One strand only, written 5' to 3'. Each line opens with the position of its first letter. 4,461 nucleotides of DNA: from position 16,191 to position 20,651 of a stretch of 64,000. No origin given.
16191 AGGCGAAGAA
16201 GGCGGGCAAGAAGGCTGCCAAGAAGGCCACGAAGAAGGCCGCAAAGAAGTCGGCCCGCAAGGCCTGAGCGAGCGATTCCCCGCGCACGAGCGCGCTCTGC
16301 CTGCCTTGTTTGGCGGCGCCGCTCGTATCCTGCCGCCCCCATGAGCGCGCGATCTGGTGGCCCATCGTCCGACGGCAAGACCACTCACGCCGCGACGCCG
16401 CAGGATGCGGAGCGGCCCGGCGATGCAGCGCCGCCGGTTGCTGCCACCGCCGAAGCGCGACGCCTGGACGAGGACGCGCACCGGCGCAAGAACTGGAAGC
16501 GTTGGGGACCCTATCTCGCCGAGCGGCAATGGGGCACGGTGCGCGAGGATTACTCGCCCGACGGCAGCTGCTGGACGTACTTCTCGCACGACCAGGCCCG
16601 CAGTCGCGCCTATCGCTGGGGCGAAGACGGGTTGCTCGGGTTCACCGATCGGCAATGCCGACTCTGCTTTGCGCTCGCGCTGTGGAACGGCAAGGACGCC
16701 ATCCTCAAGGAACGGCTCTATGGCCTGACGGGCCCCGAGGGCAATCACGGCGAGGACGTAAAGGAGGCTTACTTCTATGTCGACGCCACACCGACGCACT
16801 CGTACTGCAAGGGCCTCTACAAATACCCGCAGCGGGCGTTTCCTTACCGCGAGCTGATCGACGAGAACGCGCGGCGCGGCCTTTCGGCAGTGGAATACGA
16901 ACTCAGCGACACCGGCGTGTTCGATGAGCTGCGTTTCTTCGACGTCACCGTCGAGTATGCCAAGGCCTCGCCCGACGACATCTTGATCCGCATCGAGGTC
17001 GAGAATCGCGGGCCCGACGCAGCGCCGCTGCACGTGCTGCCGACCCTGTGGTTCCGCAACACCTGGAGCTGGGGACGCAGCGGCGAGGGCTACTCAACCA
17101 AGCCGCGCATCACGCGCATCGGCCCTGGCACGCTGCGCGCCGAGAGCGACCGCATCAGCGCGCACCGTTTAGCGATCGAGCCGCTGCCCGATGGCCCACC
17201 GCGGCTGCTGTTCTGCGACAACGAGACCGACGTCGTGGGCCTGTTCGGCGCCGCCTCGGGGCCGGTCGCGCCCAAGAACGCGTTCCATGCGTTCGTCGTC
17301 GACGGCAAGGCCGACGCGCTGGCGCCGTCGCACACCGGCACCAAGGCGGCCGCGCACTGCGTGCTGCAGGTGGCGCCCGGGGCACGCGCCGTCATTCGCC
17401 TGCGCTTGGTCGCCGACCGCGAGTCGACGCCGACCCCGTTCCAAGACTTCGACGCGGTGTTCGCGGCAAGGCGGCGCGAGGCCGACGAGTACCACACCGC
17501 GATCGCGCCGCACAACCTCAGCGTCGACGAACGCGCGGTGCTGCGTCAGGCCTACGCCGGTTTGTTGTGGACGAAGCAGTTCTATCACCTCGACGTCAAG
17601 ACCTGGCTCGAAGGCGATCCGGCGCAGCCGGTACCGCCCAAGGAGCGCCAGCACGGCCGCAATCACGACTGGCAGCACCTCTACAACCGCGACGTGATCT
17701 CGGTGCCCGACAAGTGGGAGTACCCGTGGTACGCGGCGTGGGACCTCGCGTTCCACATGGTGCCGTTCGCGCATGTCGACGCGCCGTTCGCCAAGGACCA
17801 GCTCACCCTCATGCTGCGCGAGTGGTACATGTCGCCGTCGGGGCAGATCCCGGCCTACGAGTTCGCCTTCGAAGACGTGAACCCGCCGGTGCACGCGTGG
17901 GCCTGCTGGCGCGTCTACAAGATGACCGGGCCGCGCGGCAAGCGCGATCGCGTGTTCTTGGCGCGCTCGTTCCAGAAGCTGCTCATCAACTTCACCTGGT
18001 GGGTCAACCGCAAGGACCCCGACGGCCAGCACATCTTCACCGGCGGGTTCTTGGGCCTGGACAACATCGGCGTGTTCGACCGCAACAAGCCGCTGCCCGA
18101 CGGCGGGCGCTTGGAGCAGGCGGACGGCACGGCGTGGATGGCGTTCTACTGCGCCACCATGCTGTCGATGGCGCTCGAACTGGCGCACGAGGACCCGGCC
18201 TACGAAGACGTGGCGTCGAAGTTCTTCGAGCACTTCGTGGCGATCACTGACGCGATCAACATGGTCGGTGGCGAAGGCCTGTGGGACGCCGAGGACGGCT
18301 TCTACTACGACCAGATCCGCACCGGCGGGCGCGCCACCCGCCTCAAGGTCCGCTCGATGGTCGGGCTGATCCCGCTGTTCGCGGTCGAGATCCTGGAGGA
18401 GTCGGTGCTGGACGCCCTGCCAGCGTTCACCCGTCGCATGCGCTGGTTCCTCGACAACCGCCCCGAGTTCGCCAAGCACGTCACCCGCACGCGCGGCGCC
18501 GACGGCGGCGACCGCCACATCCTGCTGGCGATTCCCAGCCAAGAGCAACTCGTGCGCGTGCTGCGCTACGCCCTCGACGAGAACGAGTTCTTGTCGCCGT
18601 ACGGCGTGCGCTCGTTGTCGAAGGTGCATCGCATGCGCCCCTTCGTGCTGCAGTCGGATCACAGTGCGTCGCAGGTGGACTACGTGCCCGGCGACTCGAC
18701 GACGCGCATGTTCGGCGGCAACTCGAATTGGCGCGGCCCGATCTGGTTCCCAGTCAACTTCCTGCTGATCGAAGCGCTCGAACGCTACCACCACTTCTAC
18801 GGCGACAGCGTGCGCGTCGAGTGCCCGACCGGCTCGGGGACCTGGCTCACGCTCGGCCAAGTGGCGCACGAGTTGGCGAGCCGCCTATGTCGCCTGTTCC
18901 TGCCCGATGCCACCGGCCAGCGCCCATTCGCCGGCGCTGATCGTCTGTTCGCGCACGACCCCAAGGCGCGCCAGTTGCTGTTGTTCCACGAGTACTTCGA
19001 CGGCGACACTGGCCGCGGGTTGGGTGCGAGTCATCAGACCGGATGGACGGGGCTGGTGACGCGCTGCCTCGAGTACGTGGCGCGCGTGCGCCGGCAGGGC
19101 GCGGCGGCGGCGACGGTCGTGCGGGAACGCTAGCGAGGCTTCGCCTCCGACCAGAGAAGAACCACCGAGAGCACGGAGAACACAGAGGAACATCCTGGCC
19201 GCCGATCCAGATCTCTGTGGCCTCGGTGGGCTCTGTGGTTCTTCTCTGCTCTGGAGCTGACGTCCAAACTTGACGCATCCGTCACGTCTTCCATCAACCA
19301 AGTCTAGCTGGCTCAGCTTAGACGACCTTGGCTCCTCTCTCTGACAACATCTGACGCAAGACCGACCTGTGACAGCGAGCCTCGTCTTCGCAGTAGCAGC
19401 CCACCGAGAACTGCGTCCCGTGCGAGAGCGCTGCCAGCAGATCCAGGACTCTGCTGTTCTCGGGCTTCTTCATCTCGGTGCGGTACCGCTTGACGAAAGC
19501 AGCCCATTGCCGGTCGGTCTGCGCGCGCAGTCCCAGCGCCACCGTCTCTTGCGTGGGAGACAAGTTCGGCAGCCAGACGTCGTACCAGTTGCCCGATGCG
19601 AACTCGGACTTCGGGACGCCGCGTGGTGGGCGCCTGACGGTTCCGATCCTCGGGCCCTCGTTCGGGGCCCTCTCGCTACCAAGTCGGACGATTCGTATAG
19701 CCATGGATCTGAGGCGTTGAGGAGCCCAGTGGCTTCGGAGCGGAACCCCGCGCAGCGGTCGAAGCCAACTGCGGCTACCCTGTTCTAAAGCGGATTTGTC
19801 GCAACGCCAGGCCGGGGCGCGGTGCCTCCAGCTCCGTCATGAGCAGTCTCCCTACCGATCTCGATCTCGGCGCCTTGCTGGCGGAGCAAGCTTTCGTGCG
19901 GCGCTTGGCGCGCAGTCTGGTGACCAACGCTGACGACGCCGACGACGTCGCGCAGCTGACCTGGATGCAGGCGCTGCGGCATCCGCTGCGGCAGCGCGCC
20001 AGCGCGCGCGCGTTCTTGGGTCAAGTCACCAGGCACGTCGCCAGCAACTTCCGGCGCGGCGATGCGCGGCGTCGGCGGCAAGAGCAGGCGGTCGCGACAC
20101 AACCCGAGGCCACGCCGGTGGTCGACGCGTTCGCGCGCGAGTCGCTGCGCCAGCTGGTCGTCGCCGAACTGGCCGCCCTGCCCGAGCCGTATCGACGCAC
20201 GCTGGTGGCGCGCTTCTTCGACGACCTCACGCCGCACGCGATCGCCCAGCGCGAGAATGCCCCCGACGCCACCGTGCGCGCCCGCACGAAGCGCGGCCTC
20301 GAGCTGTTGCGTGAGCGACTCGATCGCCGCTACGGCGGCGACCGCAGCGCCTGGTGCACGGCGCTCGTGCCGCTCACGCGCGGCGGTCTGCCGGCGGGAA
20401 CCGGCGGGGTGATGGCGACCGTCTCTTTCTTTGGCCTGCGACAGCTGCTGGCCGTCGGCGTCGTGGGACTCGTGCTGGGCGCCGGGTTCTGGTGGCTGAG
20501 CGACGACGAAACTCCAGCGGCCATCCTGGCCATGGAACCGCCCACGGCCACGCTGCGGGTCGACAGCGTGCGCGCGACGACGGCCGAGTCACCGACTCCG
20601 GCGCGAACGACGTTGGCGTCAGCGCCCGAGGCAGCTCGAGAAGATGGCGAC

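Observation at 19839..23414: ECF sigma-factor domain translationally fused to a TM helix and ~1000 aa of CarbopepD-like extracytoplasmic repeats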

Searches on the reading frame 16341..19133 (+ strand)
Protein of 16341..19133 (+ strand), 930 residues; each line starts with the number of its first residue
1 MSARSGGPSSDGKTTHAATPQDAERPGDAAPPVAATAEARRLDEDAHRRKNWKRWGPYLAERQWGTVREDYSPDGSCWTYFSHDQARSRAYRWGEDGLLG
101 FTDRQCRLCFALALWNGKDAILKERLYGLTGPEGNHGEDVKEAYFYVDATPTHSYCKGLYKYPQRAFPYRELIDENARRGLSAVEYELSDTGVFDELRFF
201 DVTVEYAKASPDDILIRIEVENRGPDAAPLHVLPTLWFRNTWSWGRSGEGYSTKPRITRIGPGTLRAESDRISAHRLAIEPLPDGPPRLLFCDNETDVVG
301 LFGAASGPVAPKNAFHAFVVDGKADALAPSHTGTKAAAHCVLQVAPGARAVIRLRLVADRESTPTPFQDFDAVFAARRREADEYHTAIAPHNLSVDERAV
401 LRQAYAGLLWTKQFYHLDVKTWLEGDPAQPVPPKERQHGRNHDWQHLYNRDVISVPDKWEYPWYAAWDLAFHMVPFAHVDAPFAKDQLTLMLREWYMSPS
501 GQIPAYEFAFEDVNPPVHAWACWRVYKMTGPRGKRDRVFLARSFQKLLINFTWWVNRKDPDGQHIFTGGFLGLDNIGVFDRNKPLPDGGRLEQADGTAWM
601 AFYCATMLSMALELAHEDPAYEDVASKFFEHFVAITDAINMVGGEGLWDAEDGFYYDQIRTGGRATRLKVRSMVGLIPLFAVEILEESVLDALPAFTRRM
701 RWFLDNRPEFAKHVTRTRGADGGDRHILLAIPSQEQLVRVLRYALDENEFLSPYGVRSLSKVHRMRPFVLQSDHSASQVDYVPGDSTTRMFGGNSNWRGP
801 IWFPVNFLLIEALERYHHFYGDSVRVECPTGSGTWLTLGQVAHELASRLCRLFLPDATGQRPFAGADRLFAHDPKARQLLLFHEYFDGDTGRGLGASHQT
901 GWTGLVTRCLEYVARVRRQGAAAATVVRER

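Call 65: search_protein_families(library=pfam, proteins=[window:16341-19133:+], max_evalue=0.00001)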
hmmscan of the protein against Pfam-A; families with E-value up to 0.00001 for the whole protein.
window:16341-19133:+ (930 aa): 2 families
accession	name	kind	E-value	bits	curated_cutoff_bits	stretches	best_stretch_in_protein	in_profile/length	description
PF22422.2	MGH1-like_GH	-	4.5e-24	86.1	27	2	461-689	1-256/356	Mannosylglycerate hydrolase MGH1-like glycoside hydrolase domain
PF03200.22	Glyco_hydro_63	-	1.7e-08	34.1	22.4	0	733-822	362-432/492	Glycosyl hydrolase family 63 C-terminal domain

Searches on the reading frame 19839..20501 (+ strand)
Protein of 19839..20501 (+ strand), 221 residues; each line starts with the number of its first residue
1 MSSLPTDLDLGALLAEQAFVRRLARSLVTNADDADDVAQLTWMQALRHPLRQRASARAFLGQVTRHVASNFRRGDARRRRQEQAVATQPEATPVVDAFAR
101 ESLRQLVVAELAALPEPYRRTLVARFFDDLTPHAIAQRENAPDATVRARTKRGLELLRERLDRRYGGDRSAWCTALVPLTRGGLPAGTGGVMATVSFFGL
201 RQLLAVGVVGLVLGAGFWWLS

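Call 43: predict_structure(alignment_id=A2)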
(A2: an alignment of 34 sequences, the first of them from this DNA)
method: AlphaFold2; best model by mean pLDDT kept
length: 221 residues; sequences in the alignment: 34
mean_pLDDT: 87.2   pTM: 0.57
mean pLDDT of the five models: 87.2, 86.4, 85.1, 84.4, 83.2
residues with pLDDT >= 90: 138; 70-90: 52; 50-70: 22; < 50: 9
segments of 3 or more residues with pLDDT < 50: 188-190, 194-196
pLDDT, mean of each block of 10 residues (from residue 1): 62 94 98 98 92 86 98 95 86 86 93 98 95 97 98 97 93 81 53 50 76 92 81
secondary structure, 60 per line:
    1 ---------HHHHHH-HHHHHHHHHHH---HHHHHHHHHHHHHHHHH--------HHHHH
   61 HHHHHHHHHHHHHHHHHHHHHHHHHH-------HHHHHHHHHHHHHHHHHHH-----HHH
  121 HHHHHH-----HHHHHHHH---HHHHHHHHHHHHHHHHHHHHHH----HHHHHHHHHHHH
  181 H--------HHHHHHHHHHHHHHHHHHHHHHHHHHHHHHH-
elements in order: H10-15 H17-27 H31-47 H56-86 H94-112 H118-126 H132-139 H143-164 H169-181 H190-220

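Call 45: search_protein_representatives(alignment_id=A2)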
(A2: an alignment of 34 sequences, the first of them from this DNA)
Query: 34 sequences, 222 profile positions. Proteins with E-value up to 0.001 (for the whole library): 384220; up to 1e-10: 127944; up to 1e-30: 12032. The best 150 are listed.
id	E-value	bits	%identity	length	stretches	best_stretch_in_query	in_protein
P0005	2.4e-80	285.6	-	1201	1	1-221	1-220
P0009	2.5e-77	275.8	-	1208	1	1-221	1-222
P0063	1.8e-76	272.9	-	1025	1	1-220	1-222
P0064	5.1e-76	271.5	-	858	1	7-218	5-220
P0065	1.3e-75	270.2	-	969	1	1-220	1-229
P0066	1.5e-75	270.0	-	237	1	1-221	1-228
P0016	2.4e-75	269.3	-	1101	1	1-220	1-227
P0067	3.2e-75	268.9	-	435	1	4-220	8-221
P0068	3.2e-75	268.8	-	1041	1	4-215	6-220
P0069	4.0e-75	268.5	-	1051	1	7-220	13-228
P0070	6.4e-75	267.9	-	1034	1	1-216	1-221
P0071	1.3e-74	266.9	-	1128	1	1-221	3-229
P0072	2.5e-74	265.9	-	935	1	1-220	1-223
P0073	2.6e-74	265.9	-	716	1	8-221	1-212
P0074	1.1e-73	263.8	-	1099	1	3-218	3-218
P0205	2.9e-69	249.4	-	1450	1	1-220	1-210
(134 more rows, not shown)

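Call 47: fold_search(model_id=the predicted structure, library=pdb)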
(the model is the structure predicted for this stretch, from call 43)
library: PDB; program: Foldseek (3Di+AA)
matches with E <= 10: 273; with E <= 0.001: 20
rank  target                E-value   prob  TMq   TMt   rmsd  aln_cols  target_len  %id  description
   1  6dv9_F                6.9e-06  1.00  0.30  0.38  14.3       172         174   27  Crystal structure of Mycobacterium tuberculosis transcription initiation complex(ECF sigma factor L) containing 5nt RN (released 2019-02-20)
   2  1or7_A                2.8e-05  1.00  0.27  0.33  16.6       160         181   25  Crystal Structure of Escherichia coli sigmaE with the Cytoplasmic Domain of its Anti-sigma RseA (released 2003-04-15)
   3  8z6g_B                3.4e-05  1.00  0.28  0.35  14.7       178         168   25  the AlgU-MucAcyto complex structure in Pseudomonas aeruginosa (released 2024-05-08)
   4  9m9e_F                3.8e-05  1.00  0.30  0.37   7.9       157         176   24  Structural Basis of Pausing During Transcription Initiation in Mycobacterium tuberculosis (released 2026-01-14)
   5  6jbq_F                6.0e-05  1.00  0.30  0.35  14.6       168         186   24  CryoEM structure of Escherichia coli sigmaE transcription initiation complex containing 5nt of RNA (released 2019-05-29)
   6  1or7_B                8.2e-05  1.00  0.27  0.36  14.3       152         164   24  Crystal Structure of Escherichia coli sigmaE with the Cytoplasmic Domain of its Anti-sigma RseA (released 2003-04-15)
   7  8z6g_D                1.2e-04  1.00  0.28  0.35  15.0       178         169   24  the AlgU-MucAcyto complex structure in Pseudomonas aeruginosa (released 2024-05-08)
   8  6in7_B                1.5e-04  1.00  0.28  0.35  13.7       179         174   27  Crystal structure of AlgU in complex with MucA(cyto) (released 2019-07-24)
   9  6jcx_F                1.6e-04  1.00  0.30  0.35  14.0       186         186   22  Mycobacterium tuberculosis transcription initiation complex with ECF sigma factor sigma H and 6nt RNA (released 2019-05-29)
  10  5zx2_F                1.8e-04  1.00  0.30  0.38  13.7       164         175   20  Mycobacterium tuberculosis RNA polymerase transcription initiation complex with ECF sigma factor sigma H and 7nt RNA (released 2019-03-20)
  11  5wuq_A                3.2e-04  1.00  0.26  0.35  17.1       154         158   20  Crystal structure of SigW in complex with its anti-sigma RsiW, a zinc binding form (released 2017-03-29)
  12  6koo_F                3.3e-04  1.00  0.28  0.34  14.2       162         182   21  Mycobacterium tuberculosis initial transcription complex comprising sigma H and 5'-OH RNA of 7 nt (released 2020-03-11)
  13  5uxx_C                3.7e-04  1.00  0.30  0.40  17.6       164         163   18  Co-crystal structure of the sigma factor RpoE in complex with the anti-sigma factor NepR from Bartonella quintana (released 2018-02-28)
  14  5wur_A                4.8e-04  1.00  0.25  0.35  17.0       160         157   20  Crystal structure of SigW in complex with its anti-sigma RsiW, an oxdized form (released 2017-03-29)
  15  6kop_F                5.0e-04  1.00  0.28  0.38  14.8       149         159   22  Mycobacterium tuberculosis initial transcription complex comprising sigma H and 5'-OH RNA of 9 nt (released 2020-03-11)
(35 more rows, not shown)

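Call 85: search_solved_structures(query=A2, max_evalue=0.001, show_alignments=2)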
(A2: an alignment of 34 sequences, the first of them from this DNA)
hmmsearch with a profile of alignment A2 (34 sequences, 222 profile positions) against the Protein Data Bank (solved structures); distinct sequences matched with E-value up to 0.001: 43.
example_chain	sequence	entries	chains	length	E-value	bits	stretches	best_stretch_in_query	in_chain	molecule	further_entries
6dv9_F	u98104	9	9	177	3.3e-26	95.5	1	15-162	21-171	ECF RNA polymerase sigma factor SigL | RNA polymerase sigma factor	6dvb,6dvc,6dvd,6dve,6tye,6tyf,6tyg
9m9d_F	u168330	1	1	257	2.6e-23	86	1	13-164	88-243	ECF RNA polymerase sigma factor SigE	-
9m9e_F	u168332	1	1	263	2.8e-23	85.9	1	13-164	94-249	ECF RNA polymerase sigma factor SigE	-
9m98_F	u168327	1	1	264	2.8e-23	85.9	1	13-164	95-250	ECF RNA polymerase sigma factor SigE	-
5wuq_A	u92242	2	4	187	1.3e-22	83.7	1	21-161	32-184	ECF RNA polymerase sigma factor SigW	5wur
6in7_B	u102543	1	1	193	1.1e-21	80.6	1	17-158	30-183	RNA polymerase sigma-H factor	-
8z6g_B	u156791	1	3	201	3.7e-21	78.9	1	17-160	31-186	RNA polymerase sigma factor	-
6jcy_F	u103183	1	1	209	9.6e-20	74.3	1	25-162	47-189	ECF RNA polymerase sigma factor SigH,ECF RNA polymerase sigma factor SigE,ECF RNA polymera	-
5zx2_F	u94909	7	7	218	1.8e-16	63.6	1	25-162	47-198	ECF RNA polymerase sigma factor SigH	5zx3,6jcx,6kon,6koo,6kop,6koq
2q1z_A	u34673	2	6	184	2.3e-16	63.3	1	31-161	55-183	RpoE, ECF SigE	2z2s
1or7_A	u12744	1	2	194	3.9e-16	62.5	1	28-156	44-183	RNA polymerase sigma-E factor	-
6jbq_F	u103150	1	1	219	4.6e-16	62.3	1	30-156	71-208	ECF RNA polymerase sigma-E factor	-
4nqw_A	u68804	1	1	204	1.6e-15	60.5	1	17-162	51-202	ECF RNA polymerase sigma factor SigK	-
6jhe_A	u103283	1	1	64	1.5e-14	57.4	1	104-161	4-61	ECF RNA polymerase sigma factor SigW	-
5uxx_A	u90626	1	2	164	2.8e-12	49.9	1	11-161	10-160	RNA polymerase sigma factor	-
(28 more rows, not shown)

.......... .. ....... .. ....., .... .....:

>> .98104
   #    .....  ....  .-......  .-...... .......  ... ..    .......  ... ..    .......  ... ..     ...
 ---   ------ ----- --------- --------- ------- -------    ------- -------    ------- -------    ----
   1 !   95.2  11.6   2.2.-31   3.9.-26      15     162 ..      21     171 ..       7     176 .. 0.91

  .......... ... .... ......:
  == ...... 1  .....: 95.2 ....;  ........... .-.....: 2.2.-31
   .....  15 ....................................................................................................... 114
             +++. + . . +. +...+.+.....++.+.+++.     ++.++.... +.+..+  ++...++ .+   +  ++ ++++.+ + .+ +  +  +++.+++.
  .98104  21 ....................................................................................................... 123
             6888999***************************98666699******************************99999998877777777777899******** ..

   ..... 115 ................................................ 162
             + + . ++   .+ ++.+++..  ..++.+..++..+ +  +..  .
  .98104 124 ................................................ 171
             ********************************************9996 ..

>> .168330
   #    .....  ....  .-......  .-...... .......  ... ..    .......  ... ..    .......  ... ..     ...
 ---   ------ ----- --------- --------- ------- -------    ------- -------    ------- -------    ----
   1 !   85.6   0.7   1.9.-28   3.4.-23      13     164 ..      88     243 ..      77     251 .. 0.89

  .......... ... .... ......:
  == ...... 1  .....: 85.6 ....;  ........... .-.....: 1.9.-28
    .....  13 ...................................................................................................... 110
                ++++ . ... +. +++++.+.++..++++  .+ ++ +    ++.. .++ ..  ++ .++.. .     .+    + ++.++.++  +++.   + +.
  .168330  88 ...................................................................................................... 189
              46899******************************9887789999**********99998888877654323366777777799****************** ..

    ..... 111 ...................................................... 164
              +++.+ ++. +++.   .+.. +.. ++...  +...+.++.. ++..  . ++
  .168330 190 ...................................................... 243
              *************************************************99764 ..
